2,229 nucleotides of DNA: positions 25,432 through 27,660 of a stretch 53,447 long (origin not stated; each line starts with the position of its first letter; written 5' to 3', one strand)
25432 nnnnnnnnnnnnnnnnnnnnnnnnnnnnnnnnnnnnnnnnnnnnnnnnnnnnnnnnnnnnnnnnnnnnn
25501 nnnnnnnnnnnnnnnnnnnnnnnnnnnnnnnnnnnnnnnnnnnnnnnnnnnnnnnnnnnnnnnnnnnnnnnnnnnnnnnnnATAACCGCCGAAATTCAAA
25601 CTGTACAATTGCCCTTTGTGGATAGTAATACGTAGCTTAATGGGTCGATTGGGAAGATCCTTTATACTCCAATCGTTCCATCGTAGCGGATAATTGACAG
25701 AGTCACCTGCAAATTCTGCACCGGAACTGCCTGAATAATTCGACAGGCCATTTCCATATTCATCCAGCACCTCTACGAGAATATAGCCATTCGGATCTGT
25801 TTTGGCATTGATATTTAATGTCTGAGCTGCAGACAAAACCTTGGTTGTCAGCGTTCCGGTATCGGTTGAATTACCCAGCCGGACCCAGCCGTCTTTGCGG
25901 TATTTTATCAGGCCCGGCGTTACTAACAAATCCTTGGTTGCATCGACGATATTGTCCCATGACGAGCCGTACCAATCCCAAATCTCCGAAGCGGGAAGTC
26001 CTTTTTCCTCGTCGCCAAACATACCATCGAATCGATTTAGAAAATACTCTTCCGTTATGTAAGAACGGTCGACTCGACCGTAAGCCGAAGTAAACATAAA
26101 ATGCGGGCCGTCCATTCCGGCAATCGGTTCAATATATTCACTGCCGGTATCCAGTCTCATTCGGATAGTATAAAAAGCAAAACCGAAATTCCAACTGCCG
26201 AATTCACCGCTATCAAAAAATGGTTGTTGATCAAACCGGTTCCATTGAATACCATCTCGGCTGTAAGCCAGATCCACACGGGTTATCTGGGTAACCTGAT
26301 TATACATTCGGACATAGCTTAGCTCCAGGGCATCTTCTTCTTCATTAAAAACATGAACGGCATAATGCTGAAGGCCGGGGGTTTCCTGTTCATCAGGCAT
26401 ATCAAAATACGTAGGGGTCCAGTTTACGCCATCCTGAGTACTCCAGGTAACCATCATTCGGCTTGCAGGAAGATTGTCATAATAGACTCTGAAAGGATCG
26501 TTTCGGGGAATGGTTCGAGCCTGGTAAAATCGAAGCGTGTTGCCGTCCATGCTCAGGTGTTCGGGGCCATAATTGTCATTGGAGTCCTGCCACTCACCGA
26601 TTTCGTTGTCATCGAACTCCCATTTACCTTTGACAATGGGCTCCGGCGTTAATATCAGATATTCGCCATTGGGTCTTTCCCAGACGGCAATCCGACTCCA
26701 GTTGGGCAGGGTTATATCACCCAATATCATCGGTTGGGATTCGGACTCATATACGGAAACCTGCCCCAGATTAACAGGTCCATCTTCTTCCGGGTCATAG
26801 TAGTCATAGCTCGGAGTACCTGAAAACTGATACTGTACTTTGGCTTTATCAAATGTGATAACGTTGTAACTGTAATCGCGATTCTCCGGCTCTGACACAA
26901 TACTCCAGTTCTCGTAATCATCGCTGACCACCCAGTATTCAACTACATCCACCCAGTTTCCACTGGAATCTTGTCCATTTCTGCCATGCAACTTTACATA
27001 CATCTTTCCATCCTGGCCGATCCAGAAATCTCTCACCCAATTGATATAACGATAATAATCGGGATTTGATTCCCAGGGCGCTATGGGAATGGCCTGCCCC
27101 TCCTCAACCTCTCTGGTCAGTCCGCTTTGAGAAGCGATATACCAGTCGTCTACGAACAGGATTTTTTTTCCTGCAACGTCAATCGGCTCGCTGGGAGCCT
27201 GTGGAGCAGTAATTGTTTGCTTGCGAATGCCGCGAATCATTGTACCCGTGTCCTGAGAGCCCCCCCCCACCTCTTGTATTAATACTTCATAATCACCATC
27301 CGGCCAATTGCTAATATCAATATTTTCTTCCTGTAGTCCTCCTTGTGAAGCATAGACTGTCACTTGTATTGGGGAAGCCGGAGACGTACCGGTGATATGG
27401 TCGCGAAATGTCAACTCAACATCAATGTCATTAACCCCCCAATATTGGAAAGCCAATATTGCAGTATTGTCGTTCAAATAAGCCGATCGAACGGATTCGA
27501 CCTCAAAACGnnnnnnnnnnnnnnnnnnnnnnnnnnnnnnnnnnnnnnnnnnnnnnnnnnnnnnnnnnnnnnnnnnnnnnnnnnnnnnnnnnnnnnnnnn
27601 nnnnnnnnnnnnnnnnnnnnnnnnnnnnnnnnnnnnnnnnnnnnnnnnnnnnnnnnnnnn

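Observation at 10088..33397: Four exported proteins form a complete 2x2 head/tail domain-swap matrix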

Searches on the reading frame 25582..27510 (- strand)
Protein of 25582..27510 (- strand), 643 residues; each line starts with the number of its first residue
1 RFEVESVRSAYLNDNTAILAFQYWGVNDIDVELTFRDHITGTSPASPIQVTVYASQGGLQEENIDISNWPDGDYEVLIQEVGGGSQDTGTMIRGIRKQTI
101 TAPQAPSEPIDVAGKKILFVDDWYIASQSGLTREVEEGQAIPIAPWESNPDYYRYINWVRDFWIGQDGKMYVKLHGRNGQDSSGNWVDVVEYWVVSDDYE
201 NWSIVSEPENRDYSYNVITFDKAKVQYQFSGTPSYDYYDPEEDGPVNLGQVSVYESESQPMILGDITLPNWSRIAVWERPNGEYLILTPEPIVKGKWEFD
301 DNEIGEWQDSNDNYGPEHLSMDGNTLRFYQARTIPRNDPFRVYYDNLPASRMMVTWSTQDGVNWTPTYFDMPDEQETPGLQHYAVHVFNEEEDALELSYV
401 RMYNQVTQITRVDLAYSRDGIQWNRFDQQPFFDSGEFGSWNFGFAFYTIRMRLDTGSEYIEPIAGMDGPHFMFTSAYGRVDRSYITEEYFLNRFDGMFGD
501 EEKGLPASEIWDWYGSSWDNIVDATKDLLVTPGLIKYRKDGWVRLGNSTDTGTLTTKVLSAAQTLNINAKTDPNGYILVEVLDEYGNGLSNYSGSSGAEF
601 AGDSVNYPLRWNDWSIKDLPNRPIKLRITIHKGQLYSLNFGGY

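Call 31: predict_structure(alignment_id=A1)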
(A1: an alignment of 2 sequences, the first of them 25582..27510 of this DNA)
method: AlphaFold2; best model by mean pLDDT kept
length: 643 residues; sequences in the alignment: 2
mean_pLDDT: 33.3   pTM: 0.23
mean pLDDT of the five models: 33.3, 30.2, 30.1, 29.3, 27.9
residues with pLDDT >= 90: 0; 70-90: 0; 50-70: 81; < 50: 562
segments of 3 or more residues with pLDDT < 50: 1-18, 20-22, 24-27, 50-63, 83-88, 93-96, 98-575, 591-618, 641-643
pLDDT, mean of each block of 10 residues (from residue 1): 41 44 50 57 56 42 55 56 49 47 32 30 25 23 24 27 34 35 35 33 27 26 27 29 30 29 29 31 30 24 27 27 26 27 25 25 26 27 27 26 25 25 22 24 24 27 25 24 25 31 32 29 28 23 22 23 41 50 58 42 35 45 58 51 38
secondary structure, 60 per line:
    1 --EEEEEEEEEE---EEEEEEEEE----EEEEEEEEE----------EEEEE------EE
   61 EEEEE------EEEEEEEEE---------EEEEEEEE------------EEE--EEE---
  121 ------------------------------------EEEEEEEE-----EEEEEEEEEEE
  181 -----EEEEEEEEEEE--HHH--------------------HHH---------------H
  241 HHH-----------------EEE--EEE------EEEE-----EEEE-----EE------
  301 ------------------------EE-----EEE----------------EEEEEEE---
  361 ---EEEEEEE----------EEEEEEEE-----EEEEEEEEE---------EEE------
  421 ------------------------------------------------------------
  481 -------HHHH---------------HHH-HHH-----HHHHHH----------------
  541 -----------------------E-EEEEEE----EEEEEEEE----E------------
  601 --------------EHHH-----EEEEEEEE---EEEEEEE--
elements in order: E3-12 E16-24 E29-37 E48-52 E59-65 E72-80 E90-97 E110-112 E115-117 E157-164 E170-180 E186-196 H240-243 E261-263 E266-268 E275-278 E284-287 E332-334 E351-357 E364-370 E381-388 E394-402 E412-414 H488-491 H519-524 E566-571 E576-583 E624-631 E635-641
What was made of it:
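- Tried and rejected: The first AlphaFold run, with a two-sequence alignment, failed (pLDDT 33, call 31).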

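Call 38: search_protein_representatives(alignment_id=A1)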
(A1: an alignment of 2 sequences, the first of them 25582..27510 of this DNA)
Query: 2 sequences, 645 profile positions. Proteins with E-value up to 0.001 (for the whole library): 1774; up to 1e-10: 261; up to 1e-30: 77. The best 150 are listed.
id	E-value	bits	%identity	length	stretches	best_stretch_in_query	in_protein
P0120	0.0e+00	1292.2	-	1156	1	1-645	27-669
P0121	0.0e+00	1027.6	-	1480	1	3-643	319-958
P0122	3.8e-220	748.9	-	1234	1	2-642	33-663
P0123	2.7e-170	584.2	-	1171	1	3-641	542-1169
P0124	3.4e-156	537.7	-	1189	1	6-640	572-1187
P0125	7.0e-150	516.8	-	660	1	3-642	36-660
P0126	6.9e-146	503.6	-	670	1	11-643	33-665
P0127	4.9e-143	494.2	-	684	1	2-640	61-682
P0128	3.5e-139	481.4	-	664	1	2-642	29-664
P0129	9.8e-138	476.7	-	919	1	8-643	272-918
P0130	2.1e-137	475.6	-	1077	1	6-641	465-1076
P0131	8.3e-128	443.9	-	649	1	4-640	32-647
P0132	2.7e-117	409.1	-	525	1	2-435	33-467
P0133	2.2e-114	399.5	-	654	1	6-641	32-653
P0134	1.5e-112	393.4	-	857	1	3-640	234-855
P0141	2.3e-86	306.9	-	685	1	6-641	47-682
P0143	1.2e-81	291.3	-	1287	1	59-643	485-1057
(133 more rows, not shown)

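Call 41: search_protein_families(library=pfam, proteins=[P0121, P0122, P0123, P0124, P0129, P0130, P0134, P0143], max_evalue=0.01)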
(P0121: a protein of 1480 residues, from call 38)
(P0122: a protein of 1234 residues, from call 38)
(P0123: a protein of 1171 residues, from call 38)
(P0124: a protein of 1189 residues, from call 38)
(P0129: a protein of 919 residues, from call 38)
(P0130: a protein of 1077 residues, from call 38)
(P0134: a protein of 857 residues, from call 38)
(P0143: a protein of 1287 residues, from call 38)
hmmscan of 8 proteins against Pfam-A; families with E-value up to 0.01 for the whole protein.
P0121 (1480 aa): 1 family
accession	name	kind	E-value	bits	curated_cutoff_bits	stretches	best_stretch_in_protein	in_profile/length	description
PF13385.13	Laminin_G_3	-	1.5e-09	38.6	27.6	1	119-305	10-147/151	Concanavalin A-like lectin/glucanases superfamily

P0122 (1234 aa): 2 families
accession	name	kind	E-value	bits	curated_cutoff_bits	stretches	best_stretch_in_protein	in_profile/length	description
PF02415.23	Chlam_PMP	-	1.7e-08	34.2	20.6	0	985-1001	1-18/19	Chlamydia polymorphic membrane protein (Chlamydia_PMP) repeat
PF17161.10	DUF5123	-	0.00026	22.5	35.1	0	1062-1151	3-105/113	Domain of unknown function (DUF5123)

P0123 (1171 aa): 3 families
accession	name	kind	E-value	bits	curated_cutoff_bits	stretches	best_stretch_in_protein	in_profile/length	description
PF07555.19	NAGidase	-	5.4e-07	29.7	25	1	265-512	54-279/295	beta-N-acetylglucosaminidase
PF02838.20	Glyco_hydro_20b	-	5.3e-06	27.6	26.1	1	132-193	67-124/124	Glycosyl hydrolase family 20, domain 2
PF14845.11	Glycohydro_20b2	-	0.007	17.5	27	0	48-174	1-130/130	beta-acetyl hexosaminidase like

P0124 (1189 aa): 3 families
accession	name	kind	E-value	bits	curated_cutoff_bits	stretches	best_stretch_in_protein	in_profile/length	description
PF13385.13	Laminin_G_3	-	2e-27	96.7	27.6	2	354-493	15-147/151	Concanavalin A-like lectin/glucanases superfamily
PF00404.24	Dockerin_1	-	2.7e-07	31.1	22.9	1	505-556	1-52/57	Dockerin type I domain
PF02210.31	Laminin_G_2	-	0.00015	22.7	22.9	0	155-239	21-100/126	Laminin G domain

P0129 (919 aa): 0 families

P0130 (1077 aa): 4 families
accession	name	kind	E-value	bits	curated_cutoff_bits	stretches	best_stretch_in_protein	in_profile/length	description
PF17829.7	GH115_C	-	1.5e-10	41.6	24.1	1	53-214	2-162/172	Glycosyl hydrolase family 115 C-terminal domain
PF24517.2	CBM96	-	3.5e-06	27.4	26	1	272-356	12-97/164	Carbohydrate-binding module family 96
PF06848.17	Disaggr_repeat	-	0.00056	20.1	33.9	1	280-444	11-179/179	Disaggregatase related repeat domain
PF00404.24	Dockerin_1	-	0.0011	19.6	22.9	0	26-47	2-23/57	Dockerin type I domain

P0134 (857 aa): 1 family
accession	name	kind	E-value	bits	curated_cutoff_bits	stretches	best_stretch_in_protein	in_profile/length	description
PF24517.2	CBM96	-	0.007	16.7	26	0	50-126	19-95/164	Carbohydrate-binding module family 96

P0143 (1287 aa): 0 families

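Call 48: search_solved_structures(query=A3, max_evalue=10, show_alignments=2)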
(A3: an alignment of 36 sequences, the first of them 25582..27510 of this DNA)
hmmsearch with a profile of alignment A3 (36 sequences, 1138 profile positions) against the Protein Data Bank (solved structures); distinct sequences matched with E-value up to 10: 4.
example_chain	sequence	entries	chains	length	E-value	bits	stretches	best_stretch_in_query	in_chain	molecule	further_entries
2v72_A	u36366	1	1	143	0.066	14.5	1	58-151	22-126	EXO-ALPHA-SIALIDASE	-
5y28_A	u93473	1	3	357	0.83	10.8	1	942-1094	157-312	Periplasmic serine endoprotease DegP-like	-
6scf_A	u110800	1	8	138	2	9.5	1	990-1101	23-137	Uncharacterized protein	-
3tqz_A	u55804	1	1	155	3.1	8.9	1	184-224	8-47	Deoxyuridine 5'-triphosphate nucleotidohydrolase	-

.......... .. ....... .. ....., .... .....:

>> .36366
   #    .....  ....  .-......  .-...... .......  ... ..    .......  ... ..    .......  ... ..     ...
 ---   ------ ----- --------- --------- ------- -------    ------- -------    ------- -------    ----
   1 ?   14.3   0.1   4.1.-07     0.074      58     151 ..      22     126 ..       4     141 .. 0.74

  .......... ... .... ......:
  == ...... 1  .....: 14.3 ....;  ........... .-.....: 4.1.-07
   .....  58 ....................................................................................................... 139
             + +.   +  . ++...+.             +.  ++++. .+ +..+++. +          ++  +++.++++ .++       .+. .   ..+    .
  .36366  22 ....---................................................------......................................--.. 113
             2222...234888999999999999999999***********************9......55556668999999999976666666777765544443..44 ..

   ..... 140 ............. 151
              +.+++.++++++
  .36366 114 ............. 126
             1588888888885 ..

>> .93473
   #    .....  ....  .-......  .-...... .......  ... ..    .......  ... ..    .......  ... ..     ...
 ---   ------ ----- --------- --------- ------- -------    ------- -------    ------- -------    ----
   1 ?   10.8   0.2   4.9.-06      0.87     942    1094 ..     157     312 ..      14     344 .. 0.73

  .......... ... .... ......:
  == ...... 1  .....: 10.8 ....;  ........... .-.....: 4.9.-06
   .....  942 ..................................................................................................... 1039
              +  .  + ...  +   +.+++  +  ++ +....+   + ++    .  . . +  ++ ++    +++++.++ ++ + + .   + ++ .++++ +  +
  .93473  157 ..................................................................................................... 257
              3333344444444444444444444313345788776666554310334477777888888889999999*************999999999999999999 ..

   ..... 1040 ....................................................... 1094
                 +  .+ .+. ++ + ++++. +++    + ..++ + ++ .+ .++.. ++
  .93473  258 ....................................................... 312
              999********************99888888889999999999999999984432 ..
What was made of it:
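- Tried and rejected: A 36-sequence profile of the long-tail core also found nothing (call 48).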

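Call 59: search_protein_families(library=pfam, proteins=[window:25582-27510:-, P0125, P0128, P0131], max_evalue=10)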
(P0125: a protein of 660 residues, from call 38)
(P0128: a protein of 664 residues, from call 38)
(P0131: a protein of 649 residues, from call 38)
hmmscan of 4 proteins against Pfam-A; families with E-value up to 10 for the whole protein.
window:25582-27510:- (643 aa): 1 family
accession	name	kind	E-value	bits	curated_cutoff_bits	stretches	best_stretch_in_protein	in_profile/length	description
PF18356.7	DUF5608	-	0.12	12.8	25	1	48-83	10-39/56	Domain of unknown function (DUF5608)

P0125 (660 aa): 1 family
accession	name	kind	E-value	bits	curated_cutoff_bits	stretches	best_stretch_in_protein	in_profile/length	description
PF11589.14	DUF3244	-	0.046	14.1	25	1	90-116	63-87/96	Domain of unknown function (DUF3244)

P0128 (664 aa): 0 families

P0131 (649 aa): 0 families
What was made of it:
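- Closest known: Five-bladed beta-propeller glycoside hydrolases. Different: Sequence identity is about 10%, with no sequence-level hit (calls 48, 59).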

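Call 61: predict_structure(alignment_id=A3)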
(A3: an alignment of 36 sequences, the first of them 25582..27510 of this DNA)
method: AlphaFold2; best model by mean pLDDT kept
length: 643 residues; sequences in the alignment: 36
mean_pLDDT: 93.7   pTM: 0.91
mean pLDDT of the five models: 93.7, 93.3, 93.1, 93.1, 92.9
residues with pLDDT >= 90: 568; 70-90: 60; 50-70: 14; < 50: 1
segments of 3 or more residues with pLDDT < 50: none
pLDDT, mean of each block of 10 residues (from residue 1): 94 98 91 96 97 88 98 96 65 97 94 95 97 95 96 96 97 96 94 97 96 92 66 94 95 91 90 94 94 94 95 90 92 96 92 97 97 93 94 94 96 96 92 94 91 96 96 93 95 89 93 97 97 97 91 98 92 97 97 97 97 95 97 97 67
secondary structure, 60 per line:
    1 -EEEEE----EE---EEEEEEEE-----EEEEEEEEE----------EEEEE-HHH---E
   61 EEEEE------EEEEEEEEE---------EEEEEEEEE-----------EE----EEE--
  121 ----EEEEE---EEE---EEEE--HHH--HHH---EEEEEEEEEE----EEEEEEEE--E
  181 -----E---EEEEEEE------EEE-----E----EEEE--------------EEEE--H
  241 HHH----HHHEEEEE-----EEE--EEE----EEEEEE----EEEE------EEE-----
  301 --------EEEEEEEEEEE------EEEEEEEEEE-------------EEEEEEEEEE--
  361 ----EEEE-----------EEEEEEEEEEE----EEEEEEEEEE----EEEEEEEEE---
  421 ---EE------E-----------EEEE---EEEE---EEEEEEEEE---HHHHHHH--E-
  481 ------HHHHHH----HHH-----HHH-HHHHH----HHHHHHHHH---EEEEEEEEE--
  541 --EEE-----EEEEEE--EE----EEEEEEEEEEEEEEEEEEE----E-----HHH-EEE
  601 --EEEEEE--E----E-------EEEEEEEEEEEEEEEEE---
elements in order: E2-6 E16-23 E29-37 E48-52 E60-65 E72-80 E90-98 E116-118 E125-129 E133-135 E139-142 E156-165 E170-177 E190-196 E203-205 E216-219 E234-237 H240-243 E251-255 E261-263 E266-268 E273-278 E283-286 E293-295 E309-319 E326-335 E349-358 E365-368 E380-390 E395-404 E409-417 E444-447 E451-454 E458-466 H470-476 H487-492 H509-513 H518-526 E530-538 E543-545 E551-556 E565-583 E598-600 E603-608 E624-640
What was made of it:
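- On Five-bladed beta-propeller glycoside hydrolases (GH43/32/137/183): long-tail core: The model has pLDDT 93.7 (call 61).
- AlphaFold2 model with mean pLDDT 93.7 and pTM 0.91 (call 61).
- Tried and rejected: The second run, with 36 sequences, succeeded (call 61).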

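Call 63: fold_search(model_id=the predicted structure, library=pdb)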
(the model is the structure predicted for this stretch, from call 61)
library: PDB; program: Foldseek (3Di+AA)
matches with E <= 10: 1813; with E <= 0.001: 94
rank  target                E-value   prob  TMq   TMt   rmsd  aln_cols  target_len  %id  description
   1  8hhv_A                4.3e-08  1.00  0.18  0.22  25.8       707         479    9  endo-alpha-D-arabinanase EndoMA1 from Microbacterium arabinogalactanolyticum (released 2023-08-16)
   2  5mui_A                1.1e-07  1.00  0.23  0.37  13.6       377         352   10  Glycoside hydrolase BT_0996 (released 2017-03-22)
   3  6n1a                  4.8e-07  1.00  0.24  0.36  17.5       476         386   10  Crystal structure of an N-acetylgalactosamine deacetylase from F. plautii (released 2019-06-12)
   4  1uyp_A                4.8e-07  1.00  0.22  0.29  19.1       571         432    9  The three-dimensional structure of beta-fructosidase (invertase) from Thermotoga maritima (released 2004-03-22)
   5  6n1b_A                9.5e-07  1.00  0.24  0.36  15.0       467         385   10  Crystal structure of an N-acetylgalactosamine deacetylase from F. plautii in complex with blood group B trisaccharide (released 2019-06-12)
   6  3nqh                  1.2e-06  0.99  0.14  0.19  25.9       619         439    9  Crystal structure of a glycosyl hydrolase (BT_2959) from BACTEROIDES THETAIOTAOMICRON VPI-5482 at 2.11 A resolution (released 2010-07-28)
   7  8cem_F                4.1e-06  0.91  0.14  0.14  29.5       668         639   12  Structure of bovine native C3, re-refinement (released 2023-04-05)
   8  8cem_E                7.7e-06  0.97  0.13  0.13  29.8       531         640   12  Structure of bovine native C3, re-refinement (released 2023-04-05)
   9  3prx_B                1.0e-05  0.82  0.16  0.09  27.4       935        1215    9  Structure of Complement C5 in Complex with CVF and SSL7 (released 2011-01-19)
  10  2a74_A                1.1e-05  0.97  0.14  0.14  28.1       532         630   10  Human Complement Component C3c (released 2005-09-27)
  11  8oq3_A                1.1e-05  0.75  0.15  0.07  30.3       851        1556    9  Structure of methylamine treated human complement C3 (released 2024-02-21)
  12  6j0t_B                1.2e-05  0.99  0.22  0.26  17.4       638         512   10  The crystal structure of exoinulinase INU1 (released 2020-01-01)
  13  3hs0_F                1.3e-05  0.98  0.16  0.16  23.8       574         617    9  Cobra Venom Factor (CVF) in complex with human factor B (released 2009-07-07)
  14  3l5n_A                1.6e-05  0.82  0.13  0.14  30.8       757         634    8  Staphylococcal Complement Inhibitor (SCIN) in complex with Human Complement Component C3b (released 2010-08-04)
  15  6ehg_A                1.7e-05  0.93  0.14  0.14  28.2       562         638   11  complement component C3b in complex with a nanobody (released 2018-02-14)
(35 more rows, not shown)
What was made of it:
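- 24031..28917 (-): P3 (B-L), probable start 28848. Head B 27505-28848; long-tail core (Ig-like + beta-propeller + beta-sandwich) 25582-27504; PMP-repeat beta-helix 24268-25581; two dockerin-type segments 24031-24267. Calls 61 and 63 (structure model and fold matches).
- On Five-bladed beta-propeller glycoside hydrolases (GH43/32/137/183): long-tail core: The top Foldseek matches are such enzymes, with probability about 1 and E from 4e-8 to 1e-4, but TM<=0.24 because the query has three domains (call 63).
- Closest known: Five-bladed beta-propeller glycoside hydrolases. Same: A C-terminal beta-sandwich follows the propeller, as in GH32 and GH43 (calls 61, 63).
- Probability is about 1 and E goes down to 4e-8 (call 63).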

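Call 64: find_encoding_contigs(protein=P0120, flank=10000, max_places=3)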
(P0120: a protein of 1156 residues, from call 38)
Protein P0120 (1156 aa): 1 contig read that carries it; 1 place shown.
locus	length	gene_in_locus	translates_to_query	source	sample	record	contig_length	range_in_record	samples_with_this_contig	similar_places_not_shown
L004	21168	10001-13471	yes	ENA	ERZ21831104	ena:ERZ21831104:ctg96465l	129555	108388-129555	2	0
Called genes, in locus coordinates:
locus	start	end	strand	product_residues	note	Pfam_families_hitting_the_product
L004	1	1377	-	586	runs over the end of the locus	PF13385:Laminin_G_3 (weak), PF22352:K319L-like_PKD (weak)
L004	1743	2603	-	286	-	PF07963:N_methyl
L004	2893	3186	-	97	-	-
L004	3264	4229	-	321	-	PF07963:N_methyl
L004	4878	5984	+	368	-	PF01208:URO-D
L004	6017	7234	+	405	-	PF13088:BNR_2, PF15902:Sortilin-Vps10 (faint), PF02012:BNR (faint)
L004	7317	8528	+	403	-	PF25852:DUF6242_C (faint), PF13088:BNR_2, PF15902:Sortilin-Vps10 (faint)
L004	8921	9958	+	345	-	PF13385:Laminin_G_3 (weak)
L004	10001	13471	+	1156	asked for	PF02415:Chlam_PMP (faint)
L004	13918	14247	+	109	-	-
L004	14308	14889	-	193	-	PF08125:Mannitol_dh_C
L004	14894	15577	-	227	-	-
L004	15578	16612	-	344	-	PF00294:PfkB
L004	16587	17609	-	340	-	PF14486:DUF4432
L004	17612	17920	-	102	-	-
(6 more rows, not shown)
